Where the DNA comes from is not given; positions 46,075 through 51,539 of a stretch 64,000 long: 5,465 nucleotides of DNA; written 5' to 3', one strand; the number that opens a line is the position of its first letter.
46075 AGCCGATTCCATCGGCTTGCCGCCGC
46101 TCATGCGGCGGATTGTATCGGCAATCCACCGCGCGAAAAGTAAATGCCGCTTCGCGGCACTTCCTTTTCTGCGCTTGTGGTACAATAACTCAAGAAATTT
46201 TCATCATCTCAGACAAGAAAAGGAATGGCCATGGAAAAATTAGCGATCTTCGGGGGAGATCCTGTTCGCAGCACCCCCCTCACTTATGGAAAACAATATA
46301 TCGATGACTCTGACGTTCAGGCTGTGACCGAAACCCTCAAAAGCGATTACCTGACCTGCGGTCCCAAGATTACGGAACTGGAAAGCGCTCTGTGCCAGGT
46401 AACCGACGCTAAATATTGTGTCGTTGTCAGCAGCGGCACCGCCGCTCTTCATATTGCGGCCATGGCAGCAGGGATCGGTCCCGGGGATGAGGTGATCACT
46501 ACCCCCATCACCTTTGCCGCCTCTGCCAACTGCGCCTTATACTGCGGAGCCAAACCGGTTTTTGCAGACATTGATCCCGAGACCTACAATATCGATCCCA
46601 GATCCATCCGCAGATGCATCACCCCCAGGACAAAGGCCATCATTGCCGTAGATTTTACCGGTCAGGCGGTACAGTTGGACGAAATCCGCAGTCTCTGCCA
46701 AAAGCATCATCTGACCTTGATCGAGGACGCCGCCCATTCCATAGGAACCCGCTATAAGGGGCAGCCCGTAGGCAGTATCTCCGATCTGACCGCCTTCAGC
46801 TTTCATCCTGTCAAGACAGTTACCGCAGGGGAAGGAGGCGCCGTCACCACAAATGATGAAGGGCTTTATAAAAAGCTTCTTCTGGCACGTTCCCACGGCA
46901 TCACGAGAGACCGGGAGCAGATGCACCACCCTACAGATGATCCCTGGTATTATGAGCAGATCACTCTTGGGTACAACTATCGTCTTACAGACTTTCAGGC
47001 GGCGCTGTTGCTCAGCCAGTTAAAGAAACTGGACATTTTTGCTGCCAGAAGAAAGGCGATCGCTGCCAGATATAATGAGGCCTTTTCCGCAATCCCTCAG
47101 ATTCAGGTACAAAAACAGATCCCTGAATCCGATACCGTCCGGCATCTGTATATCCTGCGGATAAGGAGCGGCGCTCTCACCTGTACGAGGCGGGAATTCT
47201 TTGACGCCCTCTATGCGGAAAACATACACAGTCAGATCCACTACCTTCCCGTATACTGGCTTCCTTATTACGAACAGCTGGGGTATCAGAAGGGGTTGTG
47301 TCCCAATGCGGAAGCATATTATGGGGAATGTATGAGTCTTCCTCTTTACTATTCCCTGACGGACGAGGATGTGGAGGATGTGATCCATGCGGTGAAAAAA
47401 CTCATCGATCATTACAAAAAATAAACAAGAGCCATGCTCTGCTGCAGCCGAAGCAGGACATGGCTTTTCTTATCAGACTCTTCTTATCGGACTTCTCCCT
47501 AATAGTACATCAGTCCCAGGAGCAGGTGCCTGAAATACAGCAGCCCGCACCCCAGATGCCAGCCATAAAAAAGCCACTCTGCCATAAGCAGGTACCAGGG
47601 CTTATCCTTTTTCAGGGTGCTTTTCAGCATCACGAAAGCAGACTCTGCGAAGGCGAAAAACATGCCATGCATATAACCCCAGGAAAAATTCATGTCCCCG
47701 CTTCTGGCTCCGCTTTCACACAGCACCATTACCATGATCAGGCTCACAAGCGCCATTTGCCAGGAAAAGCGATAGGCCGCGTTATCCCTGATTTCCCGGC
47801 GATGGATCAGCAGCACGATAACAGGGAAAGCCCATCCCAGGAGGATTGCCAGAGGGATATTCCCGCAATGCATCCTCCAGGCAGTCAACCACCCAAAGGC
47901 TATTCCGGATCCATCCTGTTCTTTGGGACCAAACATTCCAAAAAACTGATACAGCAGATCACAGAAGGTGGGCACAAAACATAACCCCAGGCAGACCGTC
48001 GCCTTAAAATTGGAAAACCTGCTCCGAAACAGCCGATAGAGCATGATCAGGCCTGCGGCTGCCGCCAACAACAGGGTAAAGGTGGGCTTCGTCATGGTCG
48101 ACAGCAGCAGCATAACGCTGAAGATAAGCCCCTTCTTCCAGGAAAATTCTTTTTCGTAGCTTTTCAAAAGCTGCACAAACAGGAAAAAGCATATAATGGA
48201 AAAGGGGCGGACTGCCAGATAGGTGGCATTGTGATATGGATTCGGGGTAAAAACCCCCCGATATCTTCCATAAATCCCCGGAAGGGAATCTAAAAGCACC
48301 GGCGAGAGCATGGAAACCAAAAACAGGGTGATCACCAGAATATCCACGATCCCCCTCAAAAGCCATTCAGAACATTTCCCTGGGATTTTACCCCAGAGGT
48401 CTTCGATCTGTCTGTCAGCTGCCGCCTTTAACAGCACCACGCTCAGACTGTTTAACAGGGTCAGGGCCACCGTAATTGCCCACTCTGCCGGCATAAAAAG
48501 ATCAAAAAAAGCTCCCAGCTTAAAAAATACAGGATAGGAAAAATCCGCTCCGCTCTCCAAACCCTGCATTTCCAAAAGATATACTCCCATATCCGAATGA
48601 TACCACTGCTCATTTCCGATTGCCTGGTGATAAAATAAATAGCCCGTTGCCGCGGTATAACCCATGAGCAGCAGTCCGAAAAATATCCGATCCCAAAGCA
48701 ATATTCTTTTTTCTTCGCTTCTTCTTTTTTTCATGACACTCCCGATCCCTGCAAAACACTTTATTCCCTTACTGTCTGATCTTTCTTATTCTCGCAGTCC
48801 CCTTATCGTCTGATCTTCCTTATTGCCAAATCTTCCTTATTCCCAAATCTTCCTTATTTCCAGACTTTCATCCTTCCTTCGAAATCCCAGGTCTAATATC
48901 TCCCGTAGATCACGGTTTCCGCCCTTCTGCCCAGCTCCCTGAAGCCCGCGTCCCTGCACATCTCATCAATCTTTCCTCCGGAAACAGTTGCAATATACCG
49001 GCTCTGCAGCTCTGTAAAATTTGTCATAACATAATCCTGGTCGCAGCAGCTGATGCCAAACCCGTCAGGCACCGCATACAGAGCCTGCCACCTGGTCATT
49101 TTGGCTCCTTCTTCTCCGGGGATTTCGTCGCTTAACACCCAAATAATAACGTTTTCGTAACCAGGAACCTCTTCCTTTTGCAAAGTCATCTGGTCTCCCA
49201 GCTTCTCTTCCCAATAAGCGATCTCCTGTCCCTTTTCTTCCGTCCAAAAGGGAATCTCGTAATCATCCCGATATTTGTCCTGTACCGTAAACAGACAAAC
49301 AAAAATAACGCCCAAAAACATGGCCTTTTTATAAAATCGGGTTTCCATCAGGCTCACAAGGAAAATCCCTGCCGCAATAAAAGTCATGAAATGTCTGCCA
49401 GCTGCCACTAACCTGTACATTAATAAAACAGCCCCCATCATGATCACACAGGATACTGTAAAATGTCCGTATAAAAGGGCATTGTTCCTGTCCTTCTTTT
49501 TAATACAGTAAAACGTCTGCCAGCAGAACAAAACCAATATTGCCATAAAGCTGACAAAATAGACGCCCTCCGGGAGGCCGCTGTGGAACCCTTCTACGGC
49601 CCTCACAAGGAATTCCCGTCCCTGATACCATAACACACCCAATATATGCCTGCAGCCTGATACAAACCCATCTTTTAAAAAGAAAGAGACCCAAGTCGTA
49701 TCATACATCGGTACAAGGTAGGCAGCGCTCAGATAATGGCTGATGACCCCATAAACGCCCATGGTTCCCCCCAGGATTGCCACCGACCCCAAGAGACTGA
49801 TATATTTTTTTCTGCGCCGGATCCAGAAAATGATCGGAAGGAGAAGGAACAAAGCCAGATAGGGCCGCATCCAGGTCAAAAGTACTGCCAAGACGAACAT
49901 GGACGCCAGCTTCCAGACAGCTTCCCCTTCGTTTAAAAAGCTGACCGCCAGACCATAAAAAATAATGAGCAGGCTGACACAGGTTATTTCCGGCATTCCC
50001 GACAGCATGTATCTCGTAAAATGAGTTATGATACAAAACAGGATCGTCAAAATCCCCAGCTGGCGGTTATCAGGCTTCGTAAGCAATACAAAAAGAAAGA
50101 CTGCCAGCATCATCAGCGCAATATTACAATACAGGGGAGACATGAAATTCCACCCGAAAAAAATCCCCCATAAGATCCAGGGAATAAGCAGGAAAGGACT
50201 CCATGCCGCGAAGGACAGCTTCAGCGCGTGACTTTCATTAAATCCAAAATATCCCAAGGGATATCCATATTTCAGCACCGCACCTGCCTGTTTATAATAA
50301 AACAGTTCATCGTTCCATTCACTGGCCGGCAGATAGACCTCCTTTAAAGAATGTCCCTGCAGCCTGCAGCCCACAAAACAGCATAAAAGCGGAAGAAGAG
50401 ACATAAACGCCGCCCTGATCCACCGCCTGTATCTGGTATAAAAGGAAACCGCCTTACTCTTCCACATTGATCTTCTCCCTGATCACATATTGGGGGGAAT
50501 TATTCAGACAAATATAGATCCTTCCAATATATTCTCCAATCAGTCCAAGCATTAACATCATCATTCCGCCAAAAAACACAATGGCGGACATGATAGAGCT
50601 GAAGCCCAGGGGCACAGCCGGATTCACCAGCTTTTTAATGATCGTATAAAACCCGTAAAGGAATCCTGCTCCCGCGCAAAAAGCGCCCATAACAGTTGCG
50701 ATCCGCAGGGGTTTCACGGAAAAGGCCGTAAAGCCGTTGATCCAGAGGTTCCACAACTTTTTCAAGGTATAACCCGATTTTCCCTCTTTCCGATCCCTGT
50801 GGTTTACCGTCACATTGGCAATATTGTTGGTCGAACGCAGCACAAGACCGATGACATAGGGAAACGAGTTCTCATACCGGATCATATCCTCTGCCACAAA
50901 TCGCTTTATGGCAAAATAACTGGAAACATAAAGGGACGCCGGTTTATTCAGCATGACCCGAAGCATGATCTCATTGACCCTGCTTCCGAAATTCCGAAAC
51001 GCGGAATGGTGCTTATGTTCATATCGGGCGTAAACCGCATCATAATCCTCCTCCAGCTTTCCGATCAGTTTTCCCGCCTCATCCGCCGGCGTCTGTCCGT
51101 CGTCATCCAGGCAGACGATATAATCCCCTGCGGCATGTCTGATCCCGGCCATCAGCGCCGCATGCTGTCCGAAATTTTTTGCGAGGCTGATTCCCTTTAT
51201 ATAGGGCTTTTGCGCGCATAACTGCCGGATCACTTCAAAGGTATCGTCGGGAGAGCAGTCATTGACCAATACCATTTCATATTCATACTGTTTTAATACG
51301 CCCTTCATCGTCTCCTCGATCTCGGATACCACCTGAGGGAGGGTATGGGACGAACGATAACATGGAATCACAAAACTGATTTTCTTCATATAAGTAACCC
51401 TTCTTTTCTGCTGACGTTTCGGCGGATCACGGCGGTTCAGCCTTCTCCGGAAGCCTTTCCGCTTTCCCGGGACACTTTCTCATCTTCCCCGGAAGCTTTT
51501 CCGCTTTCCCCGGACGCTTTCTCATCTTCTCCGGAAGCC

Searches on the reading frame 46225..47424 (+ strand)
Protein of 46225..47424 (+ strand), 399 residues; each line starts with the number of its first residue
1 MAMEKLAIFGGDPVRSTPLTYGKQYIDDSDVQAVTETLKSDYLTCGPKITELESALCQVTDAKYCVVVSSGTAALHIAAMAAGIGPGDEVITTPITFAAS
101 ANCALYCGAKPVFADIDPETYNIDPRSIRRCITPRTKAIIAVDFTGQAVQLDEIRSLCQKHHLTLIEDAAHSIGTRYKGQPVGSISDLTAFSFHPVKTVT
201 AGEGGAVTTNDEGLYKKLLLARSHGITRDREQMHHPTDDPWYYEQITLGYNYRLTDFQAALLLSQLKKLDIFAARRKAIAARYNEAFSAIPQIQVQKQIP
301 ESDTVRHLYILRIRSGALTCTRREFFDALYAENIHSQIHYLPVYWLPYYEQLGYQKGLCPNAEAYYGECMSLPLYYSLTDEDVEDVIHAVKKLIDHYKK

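Call 67: search_protein_families(library=ncbifam, proteins=[window:46225-47424:+], max_evalue=1e-10)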
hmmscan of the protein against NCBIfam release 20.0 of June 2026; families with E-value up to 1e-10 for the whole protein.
window:46225-47424:+ (399 aa): 7 families
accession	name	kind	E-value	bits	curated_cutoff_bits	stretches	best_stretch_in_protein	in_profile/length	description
TIGR03588.1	PseC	equivalog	2.1e-145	484.4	423.5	1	19-393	2-379/380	UDP-4-amino-4,6-dideoxy-N-acetyl-beta-L-altrosamine transaminase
NF008658.2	PRK11658.1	equivalog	3.7e-90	302.3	631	1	19-395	5-378/379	UDP-4-amino-4-deoxy-L-arabinose aminotransferase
NF008687.0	PRK11706.1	equivalog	2.4e-77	260.2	375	1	21-394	4-374/375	dTDP-4-amino-4,6-dideoxygalactose transaminase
TIGR04181.1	NHT_00031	hypoth_equivalog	1.2e-72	244.8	420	1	27-373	9-357/359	LegC family aminotransferase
TIGR02379.1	ECA_wecE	subfamily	2.1e-63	214.4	434.85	1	30-394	13-375/376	dTDP-4-amino-4,6-dideoxy-D-glucose transaminase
TIGR04427.1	PLP_DesI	equivalog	3.4e-60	204.2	650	1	2-391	4-380/390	dTDP-4-dehydro-6-deoxyglucose aminotransferase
NF011936.0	PRK15407.1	equivalog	2.6e-54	184.6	423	1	17-395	35-437/440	lipopolysaccharide biosynthesis protein RfbH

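Call 68: search_protein_families(library=pfam, proteins=[window:46225-47424:+], max_evalue=0.1)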
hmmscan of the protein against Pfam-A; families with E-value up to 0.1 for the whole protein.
window:46225-47424:+ (399 aa): 5 families
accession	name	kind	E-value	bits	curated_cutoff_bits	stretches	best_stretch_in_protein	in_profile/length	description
PF01041.23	DegT_DnrJ_EryC1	-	7.7e-126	420.6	19.8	1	26-390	3-359/360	DegT/DnrJ/EryC1/StrS aminotransferase family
PF00155.27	Aminotran_1_2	-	5.7e-10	39.4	19.7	1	50-176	45-193/361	Aminotransferase class I and II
PF01053.26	Cys_Met_Meta_PP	-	3.3e-07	29.6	27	1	38-168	42-173/381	Cys/Met metabolism PLP-dependent enzyme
PF00266.25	Aminotran_5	-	4.2e-07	29.7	21.5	1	56-297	55-301/371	Aminotransferase class-V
PF01212.27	Beta_elim_lyase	-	2.9e-06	27.2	27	1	47-170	32-170/288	Beta-eliminating lyase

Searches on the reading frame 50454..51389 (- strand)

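Call 8: search_protein_families(library=ncbifam, proteins=[window:50454-51389:-], max_evalue=0.00001)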
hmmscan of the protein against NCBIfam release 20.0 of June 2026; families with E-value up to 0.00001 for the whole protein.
window:50454-51389:- (311 aa): 13 families
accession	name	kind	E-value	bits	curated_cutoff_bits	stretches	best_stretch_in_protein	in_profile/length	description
NF007986.1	PRK10714.1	equivalog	5.1e-51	173.6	529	1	1-309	5-314/316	undecaprenyl-phosphate 4-deoxy-4-formamido-L-arabinose transferase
NF047588.1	GlcsyltransPgfSStrep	equivalog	1.9e-48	165.3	500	1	3-305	2-304/308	glycosyltransferase PgfS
TIGR03937.1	PgaC_IcaA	equivalog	1.6e-16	60.3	422.3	1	2-109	45-147/407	poly-beta-1,6-N-acetyl-D-glucosamine synthase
TIGR04182.1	glyco_TIGR04182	equivalog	1.9e-12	47.1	325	1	5-288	3-282/293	S-layer glycoprotein N-glycosyltransferase AglJ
NF047683.1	TeichurnBiosyTuaG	equivalog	2e-12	47.3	400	1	3-124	7-124/252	teichuronic acid biosynthesis protein TuaG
TIGR03111.1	glyc2_xrt_Gpos1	hypoth_equivalog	3.8e-10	39.2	363.95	1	3-117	50-161/439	TIGR03111 family XrtG-associated glycosyltransferase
NF041875.1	EPS_EpsD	equivalog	8.6e-10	38.5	370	1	4-101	1-93/325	exopolysaccharide biosynthesis glycosyltransferase EpsD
NF050050.1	ProtGlycPglI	equivalog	9e-09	35.1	500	1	1-121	1-117/306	GalNAc(5)-diNAcBac-PP-undecaprenol beta-1,3-glucosyltransferase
NF007482.0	PRK10073.1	equivalog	4e-08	32.6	423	1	2-99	6-97/334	glycosyltransferase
NF038302.1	EPS_HpsE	equivalog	4.1e-08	32.6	300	1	4-99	3-98/307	hormogonium polysaccharide biosynthesis glycosyltransferase HpsE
NF010496.0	PRK13915.1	equivalog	4.4e-08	32.6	262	1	2-149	31-184/307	glucosyl-3-phosphoglycerate synthase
TIGR04242.1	nodulat_NodC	equivalog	6e-07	28.7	550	1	4-114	50-158/395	chitooligosaccharide synthase NodC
NF058614.1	PPMAGASynPpgS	equivalog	2.1e-06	27.3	370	1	6-125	4-116/226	polyprenyl-phospho-N-acetylgalactosaminyl synthase PpgS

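Call 9: search_protein_families(library=pfam, proteins=[window:50454-51389:-], max_evalue=0.00001)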
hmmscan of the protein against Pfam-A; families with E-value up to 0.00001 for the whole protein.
window:50454-51389:- (311 aa): 2 families
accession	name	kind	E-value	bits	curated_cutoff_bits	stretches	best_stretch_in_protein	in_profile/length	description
PF00535.33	Glycos_transf_2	-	8e-30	104.4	23.3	1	5-168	1-166/168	Glycosyl transferase family 2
PF10111.15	Glyco_tranf_2_2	-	1.3e-07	31.8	27.3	1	23-110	14-104/276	Glycosyltransferase like family 2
